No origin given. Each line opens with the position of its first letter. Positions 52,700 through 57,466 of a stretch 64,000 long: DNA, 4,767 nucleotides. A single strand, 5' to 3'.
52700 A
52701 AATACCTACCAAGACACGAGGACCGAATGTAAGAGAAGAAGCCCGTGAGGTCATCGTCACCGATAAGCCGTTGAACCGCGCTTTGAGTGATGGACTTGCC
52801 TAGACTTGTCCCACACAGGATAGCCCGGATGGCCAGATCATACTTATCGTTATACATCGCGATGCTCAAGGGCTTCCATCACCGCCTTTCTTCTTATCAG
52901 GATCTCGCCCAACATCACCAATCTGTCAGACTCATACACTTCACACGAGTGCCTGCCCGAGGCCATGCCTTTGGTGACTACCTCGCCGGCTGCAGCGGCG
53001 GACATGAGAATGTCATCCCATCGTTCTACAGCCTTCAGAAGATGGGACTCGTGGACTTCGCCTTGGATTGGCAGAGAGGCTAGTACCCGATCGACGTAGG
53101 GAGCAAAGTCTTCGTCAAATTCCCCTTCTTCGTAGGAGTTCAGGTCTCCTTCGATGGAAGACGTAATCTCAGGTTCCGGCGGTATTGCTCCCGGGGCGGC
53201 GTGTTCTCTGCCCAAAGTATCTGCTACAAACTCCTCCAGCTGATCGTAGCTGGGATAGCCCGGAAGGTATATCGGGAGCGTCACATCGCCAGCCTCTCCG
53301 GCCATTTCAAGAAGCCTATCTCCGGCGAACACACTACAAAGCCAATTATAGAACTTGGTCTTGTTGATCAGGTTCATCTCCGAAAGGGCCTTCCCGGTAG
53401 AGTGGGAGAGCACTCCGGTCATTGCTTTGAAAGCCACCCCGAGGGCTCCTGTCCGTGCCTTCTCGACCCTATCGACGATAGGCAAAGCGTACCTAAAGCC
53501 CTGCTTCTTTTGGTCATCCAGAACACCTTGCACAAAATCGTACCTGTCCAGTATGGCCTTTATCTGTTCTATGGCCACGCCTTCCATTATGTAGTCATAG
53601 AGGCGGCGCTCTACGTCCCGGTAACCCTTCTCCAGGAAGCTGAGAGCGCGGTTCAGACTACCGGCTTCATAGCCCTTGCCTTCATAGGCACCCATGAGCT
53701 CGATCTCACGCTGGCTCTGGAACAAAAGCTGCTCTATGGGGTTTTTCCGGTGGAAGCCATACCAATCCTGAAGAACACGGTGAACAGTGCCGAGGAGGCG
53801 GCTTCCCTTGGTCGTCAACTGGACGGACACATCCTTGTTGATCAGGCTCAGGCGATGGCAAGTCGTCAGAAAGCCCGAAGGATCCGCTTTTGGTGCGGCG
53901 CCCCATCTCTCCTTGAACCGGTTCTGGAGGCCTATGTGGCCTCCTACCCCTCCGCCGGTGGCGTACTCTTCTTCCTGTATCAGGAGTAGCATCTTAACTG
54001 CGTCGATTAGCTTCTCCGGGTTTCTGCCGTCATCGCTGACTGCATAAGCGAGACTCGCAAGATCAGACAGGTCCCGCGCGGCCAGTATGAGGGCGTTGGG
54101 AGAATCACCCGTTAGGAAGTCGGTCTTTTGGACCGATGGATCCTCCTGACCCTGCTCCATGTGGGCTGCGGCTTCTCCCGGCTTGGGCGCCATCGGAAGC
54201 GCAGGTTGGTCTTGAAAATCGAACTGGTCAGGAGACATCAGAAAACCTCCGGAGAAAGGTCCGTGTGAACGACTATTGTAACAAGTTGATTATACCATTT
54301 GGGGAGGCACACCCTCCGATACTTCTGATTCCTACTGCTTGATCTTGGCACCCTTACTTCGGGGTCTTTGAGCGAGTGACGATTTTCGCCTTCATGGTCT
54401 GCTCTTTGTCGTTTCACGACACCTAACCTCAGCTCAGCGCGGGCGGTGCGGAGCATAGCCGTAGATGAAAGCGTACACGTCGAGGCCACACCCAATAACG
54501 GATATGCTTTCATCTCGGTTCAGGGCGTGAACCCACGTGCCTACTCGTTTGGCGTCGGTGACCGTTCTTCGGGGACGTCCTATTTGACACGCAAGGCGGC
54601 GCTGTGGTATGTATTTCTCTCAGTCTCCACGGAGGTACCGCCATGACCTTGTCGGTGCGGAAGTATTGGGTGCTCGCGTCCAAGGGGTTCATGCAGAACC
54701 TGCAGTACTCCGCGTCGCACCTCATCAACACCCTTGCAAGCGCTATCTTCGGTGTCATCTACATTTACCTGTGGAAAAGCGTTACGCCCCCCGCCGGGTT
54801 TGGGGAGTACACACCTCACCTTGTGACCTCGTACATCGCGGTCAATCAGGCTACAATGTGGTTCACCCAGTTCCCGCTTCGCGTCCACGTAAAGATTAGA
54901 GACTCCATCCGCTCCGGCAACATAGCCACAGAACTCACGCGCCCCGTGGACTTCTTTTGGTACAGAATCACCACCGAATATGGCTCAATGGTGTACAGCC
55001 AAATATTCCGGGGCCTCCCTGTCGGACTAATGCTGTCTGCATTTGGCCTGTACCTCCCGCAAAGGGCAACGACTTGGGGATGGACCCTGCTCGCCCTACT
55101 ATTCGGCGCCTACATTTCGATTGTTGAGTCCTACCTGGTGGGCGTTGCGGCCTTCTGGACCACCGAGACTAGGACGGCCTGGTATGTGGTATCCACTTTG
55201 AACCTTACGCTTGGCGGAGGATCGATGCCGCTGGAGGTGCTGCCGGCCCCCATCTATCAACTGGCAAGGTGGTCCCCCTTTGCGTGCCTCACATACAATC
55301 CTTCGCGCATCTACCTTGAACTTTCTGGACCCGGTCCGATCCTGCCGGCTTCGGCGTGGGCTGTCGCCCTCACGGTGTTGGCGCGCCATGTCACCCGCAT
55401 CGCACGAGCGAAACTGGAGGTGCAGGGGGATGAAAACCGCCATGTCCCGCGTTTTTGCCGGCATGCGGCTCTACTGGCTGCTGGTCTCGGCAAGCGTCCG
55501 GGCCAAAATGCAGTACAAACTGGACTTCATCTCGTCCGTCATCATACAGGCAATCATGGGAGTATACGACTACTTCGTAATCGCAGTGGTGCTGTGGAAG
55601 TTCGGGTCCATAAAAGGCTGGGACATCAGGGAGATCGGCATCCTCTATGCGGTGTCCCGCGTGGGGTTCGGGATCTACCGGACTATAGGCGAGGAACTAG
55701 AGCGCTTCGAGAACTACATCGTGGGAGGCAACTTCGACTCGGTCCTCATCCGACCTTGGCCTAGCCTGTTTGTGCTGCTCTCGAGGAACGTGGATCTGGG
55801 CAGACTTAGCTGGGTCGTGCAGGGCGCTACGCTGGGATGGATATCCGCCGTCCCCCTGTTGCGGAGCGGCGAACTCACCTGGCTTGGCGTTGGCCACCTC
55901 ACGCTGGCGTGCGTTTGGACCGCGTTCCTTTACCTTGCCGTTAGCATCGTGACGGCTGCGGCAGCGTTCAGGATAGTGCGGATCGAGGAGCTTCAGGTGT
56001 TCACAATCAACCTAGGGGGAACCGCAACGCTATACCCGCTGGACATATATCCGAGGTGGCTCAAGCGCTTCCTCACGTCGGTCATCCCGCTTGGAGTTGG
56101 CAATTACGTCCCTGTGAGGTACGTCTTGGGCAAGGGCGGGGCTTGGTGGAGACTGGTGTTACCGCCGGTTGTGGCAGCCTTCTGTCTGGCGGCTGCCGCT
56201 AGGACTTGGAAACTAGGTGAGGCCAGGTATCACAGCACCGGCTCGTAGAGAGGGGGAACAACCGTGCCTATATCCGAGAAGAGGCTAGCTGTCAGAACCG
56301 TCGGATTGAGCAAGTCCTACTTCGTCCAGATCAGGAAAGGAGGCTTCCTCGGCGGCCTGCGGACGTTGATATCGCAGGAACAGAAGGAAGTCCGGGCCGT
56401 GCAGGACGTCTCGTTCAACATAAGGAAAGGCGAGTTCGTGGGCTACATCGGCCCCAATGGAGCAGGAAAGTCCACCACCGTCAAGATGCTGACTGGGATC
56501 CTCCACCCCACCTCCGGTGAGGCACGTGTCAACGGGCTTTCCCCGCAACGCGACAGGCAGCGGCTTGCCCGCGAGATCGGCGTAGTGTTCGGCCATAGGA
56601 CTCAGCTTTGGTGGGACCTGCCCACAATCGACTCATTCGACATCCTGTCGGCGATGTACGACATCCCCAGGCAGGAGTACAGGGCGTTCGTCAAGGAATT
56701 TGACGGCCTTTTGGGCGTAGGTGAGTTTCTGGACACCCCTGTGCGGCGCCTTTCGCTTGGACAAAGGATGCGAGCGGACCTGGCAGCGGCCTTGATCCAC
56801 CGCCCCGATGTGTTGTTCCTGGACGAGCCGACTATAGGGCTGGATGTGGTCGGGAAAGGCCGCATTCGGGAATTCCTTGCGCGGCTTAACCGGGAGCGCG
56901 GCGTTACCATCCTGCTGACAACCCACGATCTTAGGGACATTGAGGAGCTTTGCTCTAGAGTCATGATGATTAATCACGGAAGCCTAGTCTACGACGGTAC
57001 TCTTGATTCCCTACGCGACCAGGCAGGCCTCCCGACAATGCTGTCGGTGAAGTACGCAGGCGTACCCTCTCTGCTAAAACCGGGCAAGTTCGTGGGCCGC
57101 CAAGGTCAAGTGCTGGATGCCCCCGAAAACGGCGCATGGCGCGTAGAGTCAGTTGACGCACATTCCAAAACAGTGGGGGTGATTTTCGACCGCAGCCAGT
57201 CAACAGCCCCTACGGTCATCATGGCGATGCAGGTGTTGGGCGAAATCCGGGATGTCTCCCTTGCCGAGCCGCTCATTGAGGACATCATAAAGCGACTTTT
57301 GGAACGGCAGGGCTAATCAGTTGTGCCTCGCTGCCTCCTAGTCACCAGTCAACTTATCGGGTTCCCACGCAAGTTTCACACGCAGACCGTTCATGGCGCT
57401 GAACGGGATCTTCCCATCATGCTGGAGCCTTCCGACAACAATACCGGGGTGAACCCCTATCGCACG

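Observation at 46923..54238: Four-gene SMC-ATPase/Toprim operon: Wadjet-like in order, but with SMC-type head, doubled wHTH subunit and an unrecognisable first gene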

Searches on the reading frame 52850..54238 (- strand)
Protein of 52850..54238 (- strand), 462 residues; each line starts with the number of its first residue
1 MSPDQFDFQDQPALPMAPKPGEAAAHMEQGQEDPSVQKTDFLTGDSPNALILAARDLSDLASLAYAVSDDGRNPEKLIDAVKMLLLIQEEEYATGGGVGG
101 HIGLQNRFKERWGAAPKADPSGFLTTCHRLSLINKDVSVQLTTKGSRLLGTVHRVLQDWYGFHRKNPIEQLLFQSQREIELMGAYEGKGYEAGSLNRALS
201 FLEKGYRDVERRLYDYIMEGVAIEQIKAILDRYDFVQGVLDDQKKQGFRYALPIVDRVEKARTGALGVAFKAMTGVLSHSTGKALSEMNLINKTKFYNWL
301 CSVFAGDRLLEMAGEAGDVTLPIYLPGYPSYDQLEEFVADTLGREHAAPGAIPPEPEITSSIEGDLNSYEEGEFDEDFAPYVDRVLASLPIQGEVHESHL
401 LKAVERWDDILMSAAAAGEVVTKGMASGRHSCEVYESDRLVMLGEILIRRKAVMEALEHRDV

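Call 3: search_protein_families(library=pfam, proteins=[window:52850-54238:-], max_evalue=1)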
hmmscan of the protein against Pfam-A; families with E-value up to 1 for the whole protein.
window:52850-54238:- (462 aa): 0 families

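Call 4: search_protein_families(library=padloc, proteins=[window:52850-54238:-], max_evalue=1)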
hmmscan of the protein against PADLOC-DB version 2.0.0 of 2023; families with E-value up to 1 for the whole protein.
window:52850-54238:- (462 aa): 1 family
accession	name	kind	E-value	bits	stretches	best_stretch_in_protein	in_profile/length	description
PDLC00559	JetA3|JetA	-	7.6e-09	32.8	1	50-230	21-208/474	Unknown function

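Call 5: search_protein_families(library=ncbifam, proteins=[window:52850-54238:-], max_evalue=1)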
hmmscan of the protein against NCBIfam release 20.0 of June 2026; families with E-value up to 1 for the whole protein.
window:52850-54238:- (462 aa): 0 families

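Call 18: search_solved_structures(query=window:52850-54238:-, max_evalue=10)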
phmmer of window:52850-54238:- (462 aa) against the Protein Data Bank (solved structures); distinct sequences matched with E-value up to 10: 4.
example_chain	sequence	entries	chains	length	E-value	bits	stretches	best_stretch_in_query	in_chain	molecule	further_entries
9ikp_A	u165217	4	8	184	0.2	13.7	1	163-233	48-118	Malectin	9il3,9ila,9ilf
6s7t_I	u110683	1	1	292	0.49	12.4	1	163-233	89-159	Malectin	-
8azw_r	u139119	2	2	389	0.89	11.5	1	150-193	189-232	uL3 (60S ribosomal protein L3)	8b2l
7qiw_E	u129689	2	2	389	2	10.4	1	152-193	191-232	Ribosomal protein L3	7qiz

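Call 25: find_homologous_proteins(query=window:52850-54238:-)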
Query window:52850-54238:- (462 aa): 16 proteins with E <= 0.001 among 8000 candidates.
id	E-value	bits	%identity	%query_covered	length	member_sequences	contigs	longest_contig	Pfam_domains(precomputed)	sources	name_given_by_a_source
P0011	0.0e+0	1043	100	100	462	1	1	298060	-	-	-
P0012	1.2e-262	890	82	98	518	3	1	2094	-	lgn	-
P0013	5.5e-168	578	61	90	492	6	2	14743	-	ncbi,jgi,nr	ncbi:MAG TPA: hypothetical protein GX529_00695 [Firmicutes bacterium]|nr:hypothetical protein [Candi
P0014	7.5e-162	557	58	95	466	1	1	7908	-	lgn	-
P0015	2.6e-159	549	59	91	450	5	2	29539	-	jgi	jgi:hypothetical protein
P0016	2.7e-159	549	58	96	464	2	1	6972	-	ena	-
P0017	2.8e-159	549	61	91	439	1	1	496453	-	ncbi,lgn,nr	ncbi:MAG: hypothetical protein HPY55_07665 [Firmicutes bacterium]|nr:hypothetical protein [Bacillota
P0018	1.1e-156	540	59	92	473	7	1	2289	-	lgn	-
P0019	1.3e-156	540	58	91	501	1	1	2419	-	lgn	-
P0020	3.1e-156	539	58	91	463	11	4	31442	-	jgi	-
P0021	6.1e-156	538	59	90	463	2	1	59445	-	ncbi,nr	ncbi:MAG: hypothetical protein NUV93_00035 [Firmicutes bacterium]|nr:hypothetical protein [Bacillota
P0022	2.1e-154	533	56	95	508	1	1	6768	-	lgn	-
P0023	1.7e-152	526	61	85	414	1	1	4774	-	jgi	jgi:hypothetical protein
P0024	1.0e-146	507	57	89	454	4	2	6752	-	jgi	jgi:hypothetical protein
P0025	2.5e-137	476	55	84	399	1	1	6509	-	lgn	-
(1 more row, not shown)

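Call 35: search_solved_structures(query=A1, max_evalue=10, show_alignments=2)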
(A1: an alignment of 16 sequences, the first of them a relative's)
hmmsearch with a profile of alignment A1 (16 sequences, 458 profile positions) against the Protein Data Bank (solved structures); distinct sequences matched with E-value up to 10: 4.
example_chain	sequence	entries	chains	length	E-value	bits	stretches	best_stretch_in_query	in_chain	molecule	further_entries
7d9x_B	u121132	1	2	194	0.26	13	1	104-153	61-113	Gamma-glutamyltransferase 1 Threonine peptidase. MEROPS family T03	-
5zjg_B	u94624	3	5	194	0.27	13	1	104-153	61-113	Gamma-glutamyltransferase 1 Threonine peptidase. MEROPS family T03 S-subunit | Gamma-glutamyltransferase 1 Threonine peptidase. MEROPS family T03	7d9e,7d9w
7c5v_A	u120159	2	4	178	1.2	10.8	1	380-420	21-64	iota-carbonic anhydrase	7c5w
4rzp_A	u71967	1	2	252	2.1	10.1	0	25-54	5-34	Engineered Protein OR366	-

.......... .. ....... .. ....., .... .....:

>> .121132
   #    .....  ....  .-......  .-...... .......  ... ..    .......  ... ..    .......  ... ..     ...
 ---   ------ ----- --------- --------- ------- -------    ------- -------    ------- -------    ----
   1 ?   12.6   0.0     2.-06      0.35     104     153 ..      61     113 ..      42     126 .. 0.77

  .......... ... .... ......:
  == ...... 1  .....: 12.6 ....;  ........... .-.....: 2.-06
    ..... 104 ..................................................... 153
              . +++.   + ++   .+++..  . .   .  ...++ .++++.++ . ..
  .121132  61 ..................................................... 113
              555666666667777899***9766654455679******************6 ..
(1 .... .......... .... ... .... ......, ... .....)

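Call 43: predict_structure(alignment_id=A1)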
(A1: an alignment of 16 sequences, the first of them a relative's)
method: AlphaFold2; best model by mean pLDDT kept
length: 462 residues; sequences in the alignment: 16
mean_pLDDT: 63.0   pTM: 0.38
mean pLDDT of the five models: 63.0, 58.5, 57.9, 53.2, 50.6
residues with pLDDT >= 90: 1; 70-90: 200; 50-70: 149; < 50: 112
segments of 3 or more residues with pLDDT < 50: 1-41, 187-192, 278-284, 318-329, 343-373, 454-462
pLDDT, mean of each block of 10 residues (from residue 1): 31 32 30 35 53 56 71 76 85 79 88 86 85 78 76 62 63 67 51 66 80 67 66 75 65 73 72 55 51 55 53 53 42 55 42 36 34 58 85 85 78 77 77 75 80 44 30
secondary structure, 60 per line:
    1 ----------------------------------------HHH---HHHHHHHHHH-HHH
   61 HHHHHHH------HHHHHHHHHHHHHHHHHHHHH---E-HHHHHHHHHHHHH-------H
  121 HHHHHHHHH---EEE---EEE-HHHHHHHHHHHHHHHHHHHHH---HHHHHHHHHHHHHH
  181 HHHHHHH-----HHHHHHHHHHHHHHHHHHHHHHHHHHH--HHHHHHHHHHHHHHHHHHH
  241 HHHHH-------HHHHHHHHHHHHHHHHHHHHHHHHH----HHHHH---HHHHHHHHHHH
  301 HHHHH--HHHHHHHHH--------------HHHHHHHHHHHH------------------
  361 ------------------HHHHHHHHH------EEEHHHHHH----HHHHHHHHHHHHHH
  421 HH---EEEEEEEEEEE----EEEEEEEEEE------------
elements in order: H47-56 H58-67 H74-94 H100-112 H120-129 E133-135 E139-141 H143-163 H167-187 H193-219 H222-245 H253-277 H282-286 H290-305 H308-316 H331-342 H379-387 E394-396 H397-402 H407-422 E426-436 E441-450

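Call 49: fold_search(model_id=the predicted structure, library=pdb)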
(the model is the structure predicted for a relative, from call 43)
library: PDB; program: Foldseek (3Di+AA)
matches with E <= 10: 434; with E <= 0.001: 0
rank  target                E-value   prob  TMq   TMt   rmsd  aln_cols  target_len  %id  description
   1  8q72_E                1.6e-02  0.38  0.13  0.13  31.6       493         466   13  E. coli plasmid-borne JetABCD(E248A) core in a cleavage-competent state (released 2024-01-31)
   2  7tve_G                6.4e-02  0.38  0.12  0.17  35.7       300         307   11  ATP and DNA bound SMC5/6 core complex (released 2022-06-22)
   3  5i9g_C                7.7e-02  0.23  0.13  0.14  25.3       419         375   10  Crystal structure of designed pentatricopeptide repeat protein dPPR-U8C2 in complex with its target RNA U8C2 (released 2016-04-27)
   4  8cws_A                2.1e-01  0.18  0.13  0.14  20.4       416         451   10  Accurate computational design of genetically encoded 3D protein crystals (released 2023-11-01)
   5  1t98_B                2.2e-01  0.47  0.14  0.23  21.3       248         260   14  Crystal Structure of MukF(1-287) (released 2005-05-24)
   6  9hny_F7               2.4e-01  0.14  0.12  0.09  28.7       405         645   10  Mitoribosomal small subunit in complex with Mettl15 and Mettl17 (released 2025-03-26)
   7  7ep2_A                2.4e-01  0.10  0.09  0.12  20.0       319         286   11  Crystal structure of ZYG11B bound to GGFN degron (released 2021-07-14)
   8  1t98_A                2.6e-01  0.44  0.13  0.22  16.1       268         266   14  Crystal Structure of MukF(1-287) (released 2005-05-24)
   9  9mg8_B                2.6e-01  0.09  0.09  0.11  24.6       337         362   13  Crystal Structure of b-iTHR-110 (released 2025-12-17)
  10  5cwm                  3.5e-01  0.38  0.16  0.28  15.4       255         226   13  Crystal structure of de novo designed helical repeat protein DHR64 (released 2015-12-16)
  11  5aiq_A                3.7e-01  0.80  0.16  0.44  13.2       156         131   16  Crystal structure of ligand-free NadR (released 2016-03-02)
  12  6een_B                3.7e-01  0.18  0.13  0.17  17.1       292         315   13  Crystal structure of a designer Pentatrico Peptide RNA binding protein, bound to a complex RNA target and featuring an (released 2019-08-21)
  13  6een_A                3.7e-01  0.13  0.12  0.15  22.8       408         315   10  Crystal structure of a designer Pentatrico Peptide RNA binding protein, bound to a complex RNA target and featuring an (released 2019-08-21)
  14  8fit_A                3.9e-01  0.57  0.18  0.32  16.8       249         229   11  Multi-state design of two-state switchable hinge proteins (released 2023-08-16)
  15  8fit_C                4.1e-01  0.54  0.16  0.31  15.3       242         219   15  Multi-state design of two-state switchable hinge proteins (released 2023-08-16)
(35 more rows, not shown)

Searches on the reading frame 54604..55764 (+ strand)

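Call 37: search_protein_families(library=pfam, proteins=[window:54604-55764:+], max_evalue=0.001)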
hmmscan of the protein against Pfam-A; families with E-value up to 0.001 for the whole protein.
window:54604-55764:+ (386 aa): 1 family
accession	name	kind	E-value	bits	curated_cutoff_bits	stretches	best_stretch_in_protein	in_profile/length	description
PF06182.17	ABC2_membrane_6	-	6.8e-11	42.8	22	1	69-274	24-228/229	ABC-2 family transporter protein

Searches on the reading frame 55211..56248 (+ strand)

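Call 36: search_protein_families(library=pfam, proteins=[window:55211-56248:+], max_evalue=0.001)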
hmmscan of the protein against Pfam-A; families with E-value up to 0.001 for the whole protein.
window:55211-56248:+ (345 aa): 1 family
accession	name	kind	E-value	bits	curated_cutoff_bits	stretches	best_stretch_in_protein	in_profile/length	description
PF06182.17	ABC2_membrane_6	-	5.6e-33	115.1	22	1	115-344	2-229/229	ABC-2 family transporter protein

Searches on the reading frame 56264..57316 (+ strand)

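Call 36: search_protein_families(library=pfam, proteins=[window:56264-57316:+], max_evalue=0.001)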
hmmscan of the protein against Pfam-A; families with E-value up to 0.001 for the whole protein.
window:56264-57316:+ (350 aa): 2 families
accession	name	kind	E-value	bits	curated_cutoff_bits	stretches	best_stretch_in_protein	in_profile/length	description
PF00005.33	ABC_tran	-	1.2e-27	97.6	25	1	47-190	2-136/137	ABC transporter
PF13304.12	AAA_21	-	1.2e-10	42.4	27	1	158-222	233-299/304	AAA domain, putative AbiEii toxin, Type IV TA system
